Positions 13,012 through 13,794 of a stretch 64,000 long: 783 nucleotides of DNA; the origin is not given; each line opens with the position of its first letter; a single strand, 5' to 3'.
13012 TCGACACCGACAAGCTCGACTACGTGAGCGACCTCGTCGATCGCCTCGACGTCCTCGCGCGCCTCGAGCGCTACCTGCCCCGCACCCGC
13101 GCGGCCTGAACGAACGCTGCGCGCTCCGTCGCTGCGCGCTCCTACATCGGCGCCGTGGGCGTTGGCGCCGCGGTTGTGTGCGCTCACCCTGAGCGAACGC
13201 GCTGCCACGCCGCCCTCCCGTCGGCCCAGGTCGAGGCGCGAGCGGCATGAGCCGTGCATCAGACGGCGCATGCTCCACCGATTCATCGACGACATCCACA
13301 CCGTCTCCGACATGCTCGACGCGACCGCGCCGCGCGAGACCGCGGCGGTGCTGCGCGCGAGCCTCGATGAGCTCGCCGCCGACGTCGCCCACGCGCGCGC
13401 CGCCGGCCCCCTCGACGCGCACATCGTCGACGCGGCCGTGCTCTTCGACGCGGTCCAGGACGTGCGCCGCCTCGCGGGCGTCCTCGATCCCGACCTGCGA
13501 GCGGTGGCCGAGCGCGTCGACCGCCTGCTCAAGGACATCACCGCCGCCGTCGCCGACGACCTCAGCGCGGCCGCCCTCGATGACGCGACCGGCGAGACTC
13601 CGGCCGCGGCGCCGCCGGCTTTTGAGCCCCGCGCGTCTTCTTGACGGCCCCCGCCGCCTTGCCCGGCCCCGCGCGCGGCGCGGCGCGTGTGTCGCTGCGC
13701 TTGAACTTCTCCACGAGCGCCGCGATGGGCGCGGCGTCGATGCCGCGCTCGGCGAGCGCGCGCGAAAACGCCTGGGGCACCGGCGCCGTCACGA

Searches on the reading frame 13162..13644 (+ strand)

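Call 30: search_protein_families(library=pfam, proteins=[window:13162-13644:+], max_evalue=1)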
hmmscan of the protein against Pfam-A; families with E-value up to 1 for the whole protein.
window:13162-13644:+ (160 aa): 1 family
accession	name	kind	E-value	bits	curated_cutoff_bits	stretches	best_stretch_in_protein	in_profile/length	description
PF12903.12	DUF3830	-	0.083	13.3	26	1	44-83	7-44/143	Protein of unknown function (DUF3830)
